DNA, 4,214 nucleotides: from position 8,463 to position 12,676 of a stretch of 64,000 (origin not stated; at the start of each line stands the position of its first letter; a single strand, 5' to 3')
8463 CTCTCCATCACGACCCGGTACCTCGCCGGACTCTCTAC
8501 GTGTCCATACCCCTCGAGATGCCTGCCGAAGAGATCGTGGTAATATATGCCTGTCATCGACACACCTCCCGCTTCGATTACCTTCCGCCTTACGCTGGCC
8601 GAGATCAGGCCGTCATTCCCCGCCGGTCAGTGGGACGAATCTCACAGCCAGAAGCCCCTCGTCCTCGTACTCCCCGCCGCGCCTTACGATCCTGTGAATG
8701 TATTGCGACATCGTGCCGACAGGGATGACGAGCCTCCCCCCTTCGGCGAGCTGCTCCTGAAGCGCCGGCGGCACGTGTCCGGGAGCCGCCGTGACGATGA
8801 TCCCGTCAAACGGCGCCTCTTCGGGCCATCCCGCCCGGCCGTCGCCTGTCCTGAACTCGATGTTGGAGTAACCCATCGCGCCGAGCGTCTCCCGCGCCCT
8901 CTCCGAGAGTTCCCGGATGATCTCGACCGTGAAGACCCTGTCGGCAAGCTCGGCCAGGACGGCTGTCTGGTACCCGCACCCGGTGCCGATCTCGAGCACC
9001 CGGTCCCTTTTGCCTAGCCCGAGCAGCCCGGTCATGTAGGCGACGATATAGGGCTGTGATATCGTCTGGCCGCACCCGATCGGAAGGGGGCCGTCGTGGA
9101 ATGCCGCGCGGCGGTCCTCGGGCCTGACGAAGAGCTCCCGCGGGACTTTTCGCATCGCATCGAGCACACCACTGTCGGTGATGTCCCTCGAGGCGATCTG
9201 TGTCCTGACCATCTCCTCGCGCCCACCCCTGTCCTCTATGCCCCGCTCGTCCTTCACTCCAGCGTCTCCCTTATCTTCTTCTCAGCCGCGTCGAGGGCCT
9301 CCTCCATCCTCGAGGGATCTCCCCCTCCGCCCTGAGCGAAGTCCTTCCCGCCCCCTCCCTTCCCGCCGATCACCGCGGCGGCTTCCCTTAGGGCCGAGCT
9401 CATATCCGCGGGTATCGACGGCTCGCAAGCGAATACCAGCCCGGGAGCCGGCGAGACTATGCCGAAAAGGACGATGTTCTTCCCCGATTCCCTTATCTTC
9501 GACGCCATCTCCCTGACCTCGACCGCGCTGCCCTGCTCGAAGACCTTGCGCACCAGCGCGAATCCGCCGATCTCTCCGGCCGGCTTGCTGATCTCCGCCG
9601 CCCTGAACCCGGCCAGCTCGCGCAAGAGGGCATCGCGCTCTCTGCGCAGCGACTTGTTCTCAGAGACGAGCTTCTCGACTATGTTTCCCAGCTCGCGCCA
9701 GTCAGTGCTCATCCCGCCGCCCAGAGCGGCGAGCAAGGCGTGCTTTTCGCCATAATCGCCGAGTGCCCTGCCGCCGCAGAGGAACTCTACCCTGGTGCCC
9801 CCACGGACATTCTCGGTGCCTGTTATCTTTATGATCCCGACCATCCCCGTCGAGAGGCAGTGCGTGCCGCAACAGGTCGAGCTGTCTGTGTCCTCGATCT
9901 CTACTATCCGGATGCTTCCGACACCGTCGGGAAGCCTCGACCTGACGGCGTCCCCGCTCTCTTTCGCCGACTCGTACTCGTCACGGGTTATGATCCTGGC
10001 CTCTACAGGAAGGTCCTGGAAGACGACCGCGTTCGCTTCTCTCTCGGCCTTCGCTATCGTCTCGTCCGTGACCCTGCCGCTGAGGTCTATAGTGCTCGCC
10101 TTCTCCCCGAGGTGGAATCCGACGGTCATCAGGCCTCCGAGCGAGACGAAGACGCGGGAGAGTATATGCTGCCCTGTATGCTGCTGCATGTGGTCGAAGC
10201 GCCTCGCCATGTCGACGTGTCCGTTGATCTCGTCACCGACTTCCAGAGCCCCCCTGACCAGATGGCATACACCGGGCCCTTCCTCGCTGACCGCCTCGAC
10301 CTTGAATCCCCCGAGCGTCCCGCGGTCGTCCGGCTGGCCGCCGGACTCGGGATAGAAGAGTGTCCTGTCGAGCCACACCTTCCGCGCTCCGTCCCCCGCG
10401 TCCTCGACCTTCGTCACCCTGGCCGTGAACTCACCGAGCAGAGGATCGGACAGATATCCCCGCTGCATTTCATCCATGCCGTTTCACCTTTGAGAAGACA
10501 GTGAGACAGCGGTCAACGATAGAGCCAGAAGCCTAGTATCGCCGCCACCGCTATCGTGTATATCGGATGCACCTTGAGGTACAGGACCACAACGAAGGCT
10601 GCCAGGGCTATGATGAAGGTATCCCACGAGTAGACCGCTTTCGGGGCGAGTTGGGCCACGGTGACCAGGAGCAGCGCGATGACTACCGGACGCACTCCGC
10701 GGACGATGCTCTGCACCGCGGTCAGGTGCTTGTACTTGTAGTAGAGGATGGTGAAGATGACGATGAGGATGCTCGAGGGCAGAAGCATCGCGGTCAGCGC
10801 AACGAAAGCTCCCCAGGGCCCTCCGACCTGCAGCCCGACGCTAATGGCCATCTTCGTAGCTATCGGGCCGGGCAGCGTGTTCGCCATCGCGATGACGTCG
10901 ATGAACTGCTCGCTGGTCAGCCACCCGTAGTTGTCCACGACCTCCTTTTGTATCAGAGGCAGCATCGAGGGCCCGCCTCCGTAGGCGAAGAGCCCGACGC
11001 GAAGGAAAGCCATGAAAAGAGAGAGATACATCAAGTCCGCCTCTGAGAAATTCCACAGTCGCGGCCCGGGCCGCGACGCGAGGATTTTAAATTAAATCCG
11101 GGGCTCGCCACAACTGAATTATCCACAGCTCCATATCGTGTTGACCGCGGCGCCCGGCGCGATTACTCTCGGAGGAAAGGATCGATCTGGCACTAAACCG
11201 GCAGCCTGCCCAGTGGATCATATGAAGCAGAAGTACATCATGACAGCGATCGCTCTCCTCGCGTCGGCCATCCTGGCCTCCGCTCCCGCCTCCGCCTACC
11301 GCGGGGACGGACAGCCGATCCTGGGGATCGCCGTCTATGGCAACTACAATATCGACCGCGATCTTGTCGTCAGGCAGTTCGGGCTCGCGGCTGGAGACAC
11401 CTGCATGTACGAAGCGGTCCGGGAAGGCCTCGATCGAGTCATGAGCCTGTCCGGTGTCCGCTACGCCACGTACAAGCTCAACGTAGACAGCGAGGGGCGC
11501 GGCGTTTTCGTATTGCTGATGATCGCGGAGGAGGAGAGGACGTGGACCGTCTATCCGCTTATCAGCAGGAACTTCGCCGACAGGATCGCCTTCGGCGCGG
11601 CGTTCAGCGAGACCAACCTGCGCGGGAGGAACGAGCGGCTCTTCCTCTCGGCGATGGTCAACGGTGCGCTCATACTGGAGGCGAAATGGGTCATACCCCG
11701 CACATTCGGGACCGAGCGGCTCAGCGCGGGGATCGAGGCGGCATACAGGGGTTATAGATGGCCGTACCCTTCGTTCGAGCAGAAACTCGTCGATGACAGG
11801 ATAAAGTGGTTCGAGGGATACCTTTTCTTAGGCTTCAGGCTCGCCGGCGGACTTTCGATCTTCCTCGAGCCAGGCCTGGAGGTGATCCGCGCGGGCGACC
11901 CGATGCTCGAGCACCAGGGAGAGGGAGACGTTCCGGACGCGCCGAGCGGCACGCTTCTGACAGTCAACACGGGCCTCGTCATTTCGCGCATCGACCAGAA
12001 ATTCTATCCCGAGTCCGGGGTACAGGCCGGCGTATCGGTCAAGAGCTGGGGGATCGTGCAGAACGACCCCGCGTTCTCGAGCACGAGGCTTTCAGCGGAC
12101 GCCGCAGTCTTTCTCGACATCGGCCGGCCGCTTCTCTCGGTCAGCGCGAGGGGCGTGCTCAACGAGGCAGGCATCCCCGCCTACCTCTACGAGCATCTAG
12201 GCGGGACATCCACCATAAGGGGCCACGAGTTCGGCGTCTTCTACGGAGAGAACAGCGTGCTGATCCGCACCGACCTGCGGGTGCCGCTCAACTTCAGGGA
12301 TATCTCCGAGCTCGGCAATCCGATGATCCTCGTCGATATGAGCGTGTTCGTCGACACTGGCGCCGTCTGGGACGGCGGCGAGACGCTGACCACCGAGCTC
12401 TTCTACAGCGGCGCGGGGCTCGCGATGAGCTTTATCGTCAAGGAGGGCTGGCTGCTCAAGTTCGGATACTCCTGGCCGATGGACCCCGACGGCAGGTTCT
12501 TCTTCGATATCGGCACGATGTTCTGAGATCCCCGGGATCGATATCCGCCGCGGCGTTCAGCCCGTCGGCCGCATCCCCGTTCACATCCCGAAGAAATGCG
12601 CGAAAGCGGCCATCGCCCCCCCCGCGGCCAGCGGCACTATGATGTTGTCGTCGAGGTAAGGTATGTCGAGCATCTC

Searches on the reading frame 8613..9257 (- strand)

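Call 61: search_protein_families(library=pfam, proteins=[window:8613-9257:-], max_evalue=0.001)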
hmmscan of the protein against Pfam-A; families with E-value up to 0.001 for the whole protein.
window:8613-9257:- (214 aa): 7 families
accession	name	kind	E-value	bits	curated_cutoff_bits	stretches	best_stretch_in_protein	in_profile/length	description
PF01135.25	PCMT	-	9.8e-62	208.9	20.3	1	14-213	4-208/210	Protein-L-isoaspartate(D-aspartate) O-methyltransferase (PCMT)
PF13649.12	Methyltransf_25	-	1.8e-09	38.6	27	1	87-178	1-94/97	Methyltransferase domain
PF08241.18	Methyltransf_11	-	5.4e-07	30.6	21.2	1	88-182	1-92/95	Methyltransferase domain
PF00398.26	RrnaAD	-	1.7e-06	27.8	24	1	82-139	29-84/263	Ribosomal RNA adenine dimethylase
PF13847.12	Methyltransf_31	-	2.7e-06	27.6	27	1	83-161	3-86/145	Methyltransferase domain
PF13489.12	Methyltransf_23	-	0.0002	21.5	27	1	81-164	20-96/164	Methyltransferase domain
PF05401.17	NodS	-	0.00044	20.6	24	0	81-156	41-113/201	Nodulation protein S (NodS)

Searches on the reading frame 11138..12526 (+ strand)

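Call 8: search_protein_families(library=pfam, proteins=[window:11138-12526:+], max_evalue=0.001)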
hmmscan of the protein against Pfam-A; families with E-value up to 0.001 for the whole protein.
window:11138-12526:+ (462 aa): 2 families
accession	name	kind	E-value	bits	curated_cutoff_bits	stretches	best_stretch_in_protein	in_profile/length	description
PF01103.29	Omp85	-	2.5e-09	37.5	24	1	160-462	1-325/325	Omp85 superfamily domain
PF03865.19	ShlB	-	0.0005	20.1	22.7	1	353-427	241-308/311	Haemolysin secretion/activation protein ShlB/FhaC/HecB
